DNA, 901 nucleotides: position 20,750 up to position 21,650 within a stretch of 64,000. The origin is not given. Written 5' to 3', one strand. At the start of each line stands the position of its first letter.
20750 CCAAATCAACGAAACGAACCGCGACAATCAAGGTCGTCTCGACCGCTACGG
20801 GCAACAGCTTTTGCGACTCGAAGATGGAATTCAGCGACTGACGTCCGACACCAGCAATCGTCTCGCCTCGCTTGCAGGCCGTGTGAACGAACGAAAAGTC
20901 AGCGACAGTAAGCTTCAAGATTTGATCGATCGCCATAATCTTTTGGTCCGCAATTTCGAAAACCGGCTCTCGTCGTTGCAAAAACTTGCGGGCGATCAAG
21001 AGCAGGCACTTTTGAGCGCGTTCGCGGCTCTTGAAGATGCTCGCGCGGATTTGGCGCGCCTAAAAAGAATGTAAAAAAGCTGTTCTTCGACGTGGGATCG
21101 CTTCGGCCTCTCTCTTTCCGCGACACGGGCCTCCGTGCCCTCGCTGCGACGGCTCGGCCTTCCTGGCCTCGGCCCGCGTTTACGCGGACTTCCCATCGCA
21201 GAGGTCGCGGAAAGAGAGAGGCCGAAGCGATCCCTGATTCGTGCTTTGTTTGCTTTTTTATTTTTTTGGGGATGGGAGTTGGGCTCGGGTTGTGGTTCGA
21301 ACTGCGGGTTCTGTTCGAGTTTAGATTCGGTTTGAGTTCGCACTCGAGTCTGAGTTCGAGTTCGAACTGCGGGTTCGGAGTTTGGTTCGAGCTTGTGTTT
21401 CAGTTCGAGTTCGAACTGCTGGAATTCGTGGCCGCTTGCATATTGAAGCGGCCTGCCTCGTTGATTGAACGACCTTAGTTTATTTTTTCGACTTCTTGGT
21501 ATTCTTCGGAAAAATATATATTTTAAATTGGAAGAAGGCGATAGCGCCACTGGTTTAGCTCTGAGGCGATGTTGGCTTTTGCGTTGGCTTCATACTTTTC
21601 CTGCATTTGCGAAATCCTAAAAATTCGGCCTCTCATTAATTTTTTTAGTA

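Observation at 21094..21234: Two-copy structured element: a conserved 80-nt core closed by a perfect 27/31-bp stem whose sequence differs between copies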

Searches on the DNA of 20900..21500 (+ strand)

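Call 5: search_rna_families(source=window, start=20900, end=21500, threshold=evalue, max_evalue=10, show_alignments=3)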
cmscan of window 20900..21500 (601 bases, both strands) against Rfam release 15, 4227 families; matches with E-value up to 10: 10.
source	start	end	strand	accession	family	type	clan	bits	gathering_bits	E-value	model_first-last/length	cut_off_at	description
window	21338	21414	+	RF03908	MIR6459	Gene; miRNA;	-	24.9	100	0.0043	1-87/87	no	MIR6459 microRNA precursor family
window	21352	21418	+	RF04070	MIR6440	Gene; miRNA;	-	21.7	95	0.15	1-108/108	no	MIR6440 microRNA precursor family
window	21269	21308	+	RF02040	HOTTIP_1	Gene; lncRNA;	-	18.2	50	0.18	1-57/57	no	HOXA transcript at the distal tip, conserved region 1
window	21343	21409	+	RF03901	mir-BART18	Gene; miRNA;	-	16.3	98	3.9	1-83/83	no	mir-BART18 microRNA precursor family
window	21335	21416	-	RF00941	mir-434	Gene; miRNA;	-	16.3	100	4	1-81/81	no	mir-434 microRNA precursor family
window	21361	21410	+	RF04035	mir-7910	Gene; miRNA;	-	16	83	9.2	1-61/61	no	mir-7910 microRNA precursor family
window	21334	21435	+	RF03321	mir-1006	Gene; miRNA;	-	15.8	64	6.1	1-78/78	no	mir-1006 microRNA precursor family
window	21352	21418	-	RF04070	MIR6440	Gene; miRNA;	-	15.4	95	6.1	1-108/108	no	MIR6440 microRNA precursor family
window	21310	21387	-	RF01933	bxd_5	Gene; lncRNA;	-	12.9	50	1.8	1-57/57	no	Bithoraxoid conserved region 5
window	21355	21415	+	RF04120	MIR5998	Gene; miRNA;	-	12.1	180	8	1-173/173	no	MIR5998 microRNA precursor family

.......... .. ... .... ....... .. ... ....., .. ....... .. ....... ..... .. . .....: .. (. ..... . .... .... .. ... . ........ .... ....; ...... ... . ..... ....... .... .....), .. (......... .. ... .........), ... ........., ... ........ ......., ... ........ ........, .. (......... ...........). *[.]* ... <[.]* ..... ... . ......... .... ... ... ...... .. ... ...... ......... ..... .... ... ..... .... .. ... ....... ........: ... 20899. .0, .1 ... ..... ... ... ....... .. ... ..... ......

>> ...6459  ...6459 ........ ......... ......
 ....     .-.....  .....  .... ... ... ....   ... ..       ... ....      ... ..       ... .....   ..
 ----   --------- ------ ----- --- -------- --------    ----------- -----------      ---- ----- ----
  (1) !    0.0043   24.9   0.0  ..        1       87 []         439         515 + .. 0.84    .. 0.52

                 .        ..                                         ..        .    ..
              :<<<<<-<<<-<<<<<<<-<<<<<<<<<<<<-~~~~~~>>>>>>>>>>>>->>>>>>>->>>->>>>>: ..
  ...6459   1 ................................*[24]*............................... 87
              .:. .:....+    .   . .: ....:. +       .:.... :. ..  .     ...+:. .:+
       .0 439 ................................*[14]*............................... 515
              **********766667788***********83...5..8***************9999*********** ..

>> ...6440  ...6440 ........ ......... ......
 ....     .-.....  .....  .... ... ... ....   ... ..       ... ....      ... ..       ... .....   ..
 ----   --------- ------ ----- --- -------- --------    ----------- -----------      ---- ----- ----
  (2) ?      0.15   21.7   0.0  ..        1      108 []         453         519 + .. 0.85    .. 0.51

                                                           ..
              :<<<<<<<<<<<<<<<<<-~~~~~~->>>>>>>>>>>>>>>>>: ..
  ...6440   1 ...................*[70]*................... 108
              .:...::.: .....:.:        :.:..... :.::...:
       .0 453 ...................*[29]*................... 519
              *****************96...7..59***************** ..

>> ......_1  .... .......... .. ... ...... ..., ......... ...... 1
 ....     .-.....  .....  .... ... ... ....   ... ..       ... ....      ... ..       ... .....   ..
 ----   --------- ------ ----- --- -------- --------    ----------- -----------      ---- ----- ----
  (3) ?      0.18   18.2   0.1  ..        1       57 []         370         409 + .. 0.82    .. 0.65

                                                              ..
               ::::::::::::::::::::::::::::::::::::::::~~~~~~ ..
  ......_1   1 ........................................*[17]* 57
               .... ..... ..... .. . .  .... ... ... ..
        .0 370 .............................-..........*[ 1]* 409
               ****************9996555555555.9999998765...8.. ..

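Call 26: build_rna_model(alignment_id=A3)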
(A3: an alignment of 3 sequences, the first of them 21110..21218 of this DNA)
Model R1 built from alignment A3 (3 sequences, 110 columns); structure: RNAalifold consensus.
model positions 109; base pairs 39; branch points 2; effective number of sequences 0.75; information 0.59 bits per position. Calibrated on 0.2 Mb of random sequence (short: E-values are rough).
structure used (alignment columns):
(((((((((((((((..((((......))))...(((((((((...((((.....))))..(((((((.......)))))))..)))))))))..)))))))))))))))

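Call 27: search_with_rna_model(model_id=R1, source=window, filters=off, max_evalue=10)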
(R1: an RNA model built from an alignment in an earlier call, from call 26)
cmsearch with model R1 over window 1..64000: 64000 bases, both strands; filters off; matches with E-value up to 10: 23.
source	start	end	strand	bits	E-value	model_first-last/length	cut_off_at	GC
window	21110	21218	+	121.9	1.2e-21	1-109/109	no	0.69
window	8440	8549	-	113.4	5.3e-20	1-109/109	no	0.65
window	21110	21218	-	25.9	0.0052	1-109/109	no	0.69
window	8440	8549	+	21.9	0.031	1-109/109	no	0.65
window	60072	60144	-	17.3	0.24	1-109/109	no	0.44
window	8334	8371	-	14.9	0.7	1-109/109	no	0.47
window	43877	43937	+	13.6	1.2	1-109/109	no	0.44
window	55049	55135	+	11.9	2.7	1-109/109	no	0.57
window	8334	8371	+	11.7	2.9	1-109/109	no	0.47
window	14936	15031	-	11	4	1-109/109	no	0.48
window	42141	42178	+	10.9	4.2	1-109/109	no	0.45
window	16968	17005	-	10.7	4.6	1-109/109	no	0.58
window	43877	43937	-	10.6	4.9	1-109/109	no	0.44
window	9787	9812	-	10.3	5.5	1-109/109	no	0.58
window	50810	50838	-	10.2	5.8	1-109/109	no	0.52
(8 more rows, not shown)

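Call 31: search_with_rna_model(model_id=R1, sources=[L055, L056, L057, L024, L025, L028, L020], max_evalue=1, show_alignments=3)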
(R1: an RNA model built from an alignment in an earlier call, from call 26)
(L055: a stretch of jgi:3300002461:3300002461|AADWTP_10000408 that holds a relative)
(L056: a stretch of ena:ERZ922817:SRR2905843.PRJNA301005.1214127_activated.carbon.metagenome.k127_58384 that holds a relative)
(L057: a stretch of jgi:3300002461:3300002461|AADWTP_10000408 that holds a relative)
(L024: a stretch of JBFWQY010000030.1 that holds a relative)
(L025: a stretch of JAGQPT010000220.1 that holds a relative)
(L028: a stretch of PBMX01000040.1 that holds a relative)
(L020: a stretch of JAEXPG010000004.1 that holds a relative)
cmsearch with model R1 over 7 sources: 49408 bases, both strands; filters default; matches with E-value up to 1: 7.
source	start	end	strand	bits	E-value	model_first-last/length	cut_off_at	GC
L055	3636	3744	+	121.9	9.5e-22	1-109/109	no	0.69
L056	1605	1713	+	121.9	9.5e-22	1-109/109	no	0.69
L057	3663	3772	+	113.5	4e-20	1-109/109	no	0.65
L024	6518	6623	+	109.3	2.6e-19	1-109/109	no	0.75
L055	3636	3744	-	25.9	0.004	1-109/109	no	0.69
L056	1605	1713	-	25.9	0.004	1-109/109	no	0.69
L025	6493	6531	-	15.4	0.44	44-83/109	no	0.79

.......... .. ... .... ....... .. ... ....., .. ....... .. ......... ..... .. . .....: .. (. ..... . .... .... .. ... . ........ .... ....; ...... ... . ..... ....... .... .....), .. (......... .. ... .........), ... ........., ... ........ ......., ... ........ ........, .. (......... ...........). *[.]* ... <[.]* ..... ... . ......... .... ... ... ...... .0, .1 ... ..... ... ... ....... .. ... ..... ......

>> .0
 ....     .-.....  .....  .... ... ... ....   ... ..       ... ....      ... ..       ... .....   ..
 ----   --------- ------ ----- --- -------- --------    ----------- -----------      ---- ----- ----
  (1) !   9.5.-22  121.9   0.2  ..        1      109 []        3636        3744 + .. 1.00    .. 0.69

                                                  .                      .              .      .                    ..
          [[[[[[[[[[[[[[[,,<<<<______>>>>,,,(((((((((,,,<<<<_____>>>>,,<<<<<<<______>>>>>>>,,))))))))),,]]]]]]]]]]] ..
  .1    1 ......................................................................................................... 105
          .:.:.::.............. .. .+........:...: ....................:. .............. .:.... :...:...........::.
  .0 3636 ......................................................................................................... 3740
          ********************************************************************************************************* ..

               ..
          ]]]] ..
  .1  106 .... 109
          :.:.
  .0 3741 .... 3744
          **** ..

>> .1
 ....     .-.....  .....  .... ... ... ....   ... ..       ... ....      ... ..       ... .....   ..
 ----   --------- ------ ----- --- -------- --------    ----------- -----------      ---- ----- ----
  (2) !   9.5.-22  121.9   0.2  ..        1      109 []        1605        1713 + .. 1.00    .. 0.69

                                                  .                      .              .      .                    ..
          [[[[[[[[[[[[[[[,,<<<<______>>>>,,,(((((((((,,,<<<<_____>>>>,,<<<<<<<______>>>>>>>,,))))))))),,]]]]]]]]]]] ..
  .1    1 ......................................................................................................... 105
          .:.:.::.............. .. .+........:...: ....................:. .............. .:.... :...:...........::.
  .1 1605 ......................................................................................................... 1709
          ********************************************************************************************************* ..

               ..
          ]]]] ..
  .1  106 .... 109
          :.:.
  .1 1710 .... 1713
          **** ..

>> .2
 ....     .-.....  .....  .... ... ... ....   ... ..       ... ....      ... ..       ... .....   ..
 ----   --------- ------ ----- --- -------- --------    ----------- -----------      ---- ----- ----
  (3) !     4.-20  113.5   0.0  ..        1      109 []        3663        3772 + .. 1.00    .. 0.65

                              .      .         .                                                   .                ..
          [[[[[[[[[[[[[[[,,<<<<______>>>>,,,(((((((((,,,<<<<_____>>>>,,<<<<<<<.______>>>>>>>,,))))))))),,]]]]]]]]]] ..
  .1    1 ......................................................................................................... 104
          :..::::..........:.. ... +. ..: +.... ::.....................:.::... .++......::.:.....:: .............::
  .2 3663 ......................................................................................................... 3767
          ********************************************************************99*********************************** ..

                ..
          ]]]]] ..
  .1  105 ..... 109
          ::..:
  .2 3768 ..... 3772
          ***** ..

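Call 34: search_with_rna_model(model_id=R1, sources=[L058], max_evalue=1, show_alignments=2)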
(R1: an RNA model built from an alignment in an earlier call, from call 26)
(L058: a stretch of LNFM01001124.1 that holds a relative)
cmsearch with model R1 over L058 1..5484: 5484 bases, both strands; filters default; matches with E-value up to 1: 1.
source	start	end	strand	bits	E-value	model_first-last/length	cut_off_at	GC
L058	3310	3418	-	107.5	6.4e-20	1-109/109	no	0.65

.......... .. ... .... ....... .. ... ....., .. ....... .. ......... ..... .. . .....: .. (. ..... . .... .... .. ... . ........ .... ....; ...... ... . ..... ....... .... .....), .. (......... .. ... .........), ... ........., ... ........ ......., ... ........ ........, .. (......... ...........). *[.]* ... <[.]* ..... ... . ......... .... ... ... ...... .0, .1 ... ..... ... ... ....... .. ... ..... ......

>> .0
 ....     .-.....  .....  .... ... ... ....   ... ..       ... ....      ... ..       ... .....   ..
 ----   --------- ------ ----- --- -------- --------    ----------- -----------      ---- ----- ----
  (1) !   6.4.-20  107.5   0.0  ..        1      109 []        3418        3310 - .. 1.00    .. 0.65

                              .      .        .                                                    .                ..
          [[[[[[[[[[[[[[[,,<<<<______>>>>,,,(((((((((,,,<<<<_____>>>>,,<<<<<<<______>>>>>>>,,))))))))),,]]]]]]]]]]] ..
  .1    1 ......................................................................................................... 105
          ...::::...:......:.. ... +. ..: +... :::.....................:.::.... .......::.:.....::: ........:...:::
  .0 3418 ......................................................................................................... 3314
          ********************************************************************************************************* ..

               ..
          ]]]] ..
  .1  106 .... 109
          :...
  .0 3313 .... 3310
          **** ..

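Call 40: search_with_rna_model(model_id=R1, sources=[L059, L060, L061, L062, L063, L064], max_evalue=1, show_alignments=6)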
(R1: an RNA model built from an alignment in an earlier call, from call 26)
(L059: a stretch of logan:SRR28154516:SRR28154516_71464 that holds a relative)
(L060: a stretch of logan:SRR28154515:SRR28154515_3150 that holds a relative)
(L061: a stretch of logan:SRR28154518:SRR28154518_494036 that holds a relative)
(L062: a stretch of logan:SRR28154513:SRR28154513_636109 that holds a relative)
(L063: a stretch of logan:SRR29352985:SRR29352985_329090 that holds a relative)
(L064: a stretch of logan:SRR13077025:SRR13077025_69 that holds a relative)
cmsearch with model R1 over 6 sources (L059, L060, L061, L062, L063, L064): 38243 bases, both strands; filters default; matches with E-value up to 1: 4.
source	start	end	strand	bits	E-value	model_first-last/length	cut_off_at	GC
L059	3567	3674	-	115.3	1.4e-20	1-109/109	no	0.71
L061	3484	3565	-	76.1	5.7e-13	28-109/109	5'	0.71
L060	3566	3657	-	56.3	3.8e-09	17-109/109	5'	0.67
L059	3567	3674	+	24.1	0.007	1-109/109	no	0.71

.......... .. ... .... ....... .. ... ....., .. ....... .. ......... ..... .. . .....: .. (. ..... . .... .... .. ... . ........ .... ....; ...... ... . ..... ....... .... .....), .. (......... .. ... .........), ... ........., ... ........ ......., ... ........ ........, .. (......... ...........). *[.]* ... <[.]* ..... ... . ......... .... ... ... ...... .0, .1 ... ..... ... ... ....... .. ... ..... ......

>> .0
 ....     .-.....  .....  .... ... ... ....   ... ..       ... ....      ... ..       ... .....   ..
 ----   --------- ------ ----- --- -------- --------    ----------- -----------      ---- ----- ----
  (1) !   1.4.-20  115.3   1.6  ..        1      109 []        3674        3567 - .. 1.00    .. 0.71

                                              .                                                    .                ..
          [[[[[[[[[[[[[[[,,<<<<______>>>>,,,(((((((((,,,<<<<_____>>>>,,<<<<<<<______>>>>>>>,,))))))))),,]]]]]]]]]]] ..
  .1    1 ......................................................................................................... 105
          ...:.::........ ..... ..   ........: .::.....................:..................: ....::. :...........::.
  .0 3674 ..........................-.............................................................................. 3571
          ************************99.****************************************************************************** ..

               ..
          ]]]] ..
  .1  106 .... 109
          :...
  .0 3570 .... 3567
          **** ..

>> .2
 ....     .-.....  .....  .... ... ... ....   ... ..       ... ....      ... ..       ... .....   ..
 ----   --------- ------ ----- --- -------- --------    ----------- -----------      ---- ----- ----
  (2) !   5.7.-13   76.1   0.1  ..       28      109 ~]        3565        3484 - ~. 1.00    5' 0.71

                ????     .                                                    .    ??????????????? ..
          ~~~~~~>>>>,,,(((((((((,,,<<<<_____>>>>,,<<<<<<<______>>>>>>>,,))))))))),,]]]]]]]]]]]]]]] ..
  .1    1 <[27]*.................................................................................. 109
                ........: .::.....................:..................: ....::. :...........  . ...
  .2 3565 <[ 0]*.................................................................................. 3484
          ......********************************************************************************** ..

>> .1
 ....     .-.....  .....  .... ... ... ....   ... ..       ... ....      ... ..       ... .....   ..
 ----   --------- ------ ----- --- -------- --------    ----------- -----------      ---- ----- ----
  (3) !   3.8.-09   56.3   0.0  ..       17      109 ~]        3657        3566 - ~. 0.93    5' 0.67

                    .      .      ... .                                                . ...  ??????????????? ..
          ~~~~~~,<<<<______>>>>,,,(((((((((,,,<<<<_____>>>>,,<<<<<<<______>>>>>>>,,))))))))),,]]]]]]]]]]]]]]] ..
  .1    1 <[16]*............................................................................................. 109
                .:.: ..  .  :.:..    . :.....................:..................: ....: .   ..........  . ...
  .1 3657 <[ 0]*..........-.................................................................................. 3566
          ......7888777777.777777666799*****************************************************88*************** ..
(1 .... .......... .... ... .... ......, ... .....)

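Call 49: search_with_rna_model(model_id=R1, sources=[L065, L066, L067, L068, L069, L070, L071, L072, L073, L074], max_evalue=1, show_alignments=4)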
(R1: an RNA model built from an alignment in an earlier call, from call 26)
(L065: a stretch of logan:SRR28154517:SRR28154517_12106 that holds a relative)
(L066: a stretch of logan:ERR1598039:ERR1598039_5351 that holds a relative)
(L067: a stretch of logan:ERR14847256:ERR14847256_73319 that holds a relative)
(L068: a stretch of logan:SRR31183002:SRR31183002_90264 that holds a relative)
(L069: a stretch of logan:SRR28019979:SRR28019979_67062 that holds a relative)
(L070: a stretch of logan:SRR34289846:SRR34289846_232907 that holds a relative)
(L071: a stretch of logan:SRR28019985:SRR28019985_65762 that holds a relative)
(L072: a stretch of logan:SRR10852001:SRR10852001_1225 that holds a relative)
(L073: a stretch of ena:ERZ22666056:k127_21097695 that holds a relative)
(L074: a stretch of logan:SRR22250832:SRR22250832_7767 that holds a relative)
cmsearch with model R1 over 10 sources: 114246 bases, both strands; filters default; matches with E-value up to 1: 1.
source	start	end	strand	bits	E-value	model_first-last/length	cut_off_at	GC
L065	9727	9794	+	33.6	0.00029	1-66/109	3'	0.74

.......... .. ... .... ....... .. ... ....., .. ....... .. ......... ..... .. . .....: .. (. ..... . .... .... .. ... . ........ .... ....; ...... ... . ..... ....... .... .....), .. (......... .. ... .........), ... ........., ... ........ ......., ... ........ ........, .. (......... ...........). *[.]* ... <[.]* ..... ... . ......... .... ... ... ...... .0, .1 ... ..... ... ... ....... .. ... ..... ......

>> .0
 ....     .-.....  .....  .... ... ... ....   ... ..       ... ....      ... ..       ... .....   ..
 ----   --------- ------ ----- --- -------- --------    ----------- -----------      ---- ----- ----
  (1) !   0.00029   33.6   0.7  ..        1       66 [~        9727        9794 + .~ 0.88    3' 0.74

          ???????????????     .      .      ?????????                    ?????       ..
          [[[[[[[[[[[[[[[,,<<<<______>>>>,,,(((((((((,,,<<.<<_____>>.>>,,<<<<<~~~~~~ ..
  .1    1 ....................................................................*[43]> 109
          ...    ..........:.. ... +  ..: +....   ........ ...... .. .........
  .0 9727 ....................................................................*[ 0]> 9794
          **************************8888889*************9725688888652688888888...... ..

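Call 58: search_with_rna_model(model_id=R1, sources=[window, L024, L058, L059], max_evalue=0.000001, make_alignment=true)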
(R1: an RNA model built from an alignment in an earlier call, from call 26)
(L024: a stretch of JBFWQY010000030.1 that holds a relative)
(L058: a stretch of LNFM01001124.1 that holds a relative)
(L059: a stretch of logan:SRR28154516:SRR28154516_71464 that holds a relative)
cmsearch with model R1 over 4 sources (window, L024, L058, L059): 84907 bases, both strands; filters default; matches with E-value up to 0.000001: 5.
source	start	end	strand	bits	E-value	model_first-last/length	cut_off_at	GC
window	21110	21218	+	121.9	1.6e-21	1-109/109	no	0.69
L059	3567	3674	-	115.3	3e-20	1-109/109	no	0.71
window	8440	8549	-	113.5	7e-20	1-109/109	no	0.65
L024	6518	6623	+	109.3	4.5e-19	1-109/109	no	0.75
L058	3310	3418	-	107.5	9.8e-19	1-109/109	no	0.65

Alignment A4: 5 matches aligned to the model, 110 columns, each read 5' to 3' on its own strand. Consensus structure (alignment columns), stored with it:
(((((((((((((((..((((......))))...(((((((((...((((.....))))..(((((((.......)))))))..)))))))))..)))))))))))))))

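Call 66: search_with_rna_model(model_id=R1, sources=[L075, L076], max_evalue=1)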
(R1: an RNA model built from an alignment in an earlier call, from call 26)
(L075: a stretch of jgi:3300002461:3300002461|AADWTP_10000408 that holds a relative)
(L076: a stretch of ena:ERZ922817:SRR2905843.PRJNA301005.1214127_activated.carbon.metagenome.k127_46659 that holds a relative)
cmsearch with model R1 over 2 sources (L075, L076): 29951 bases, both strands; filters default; matches with E-value up to 1: 0.
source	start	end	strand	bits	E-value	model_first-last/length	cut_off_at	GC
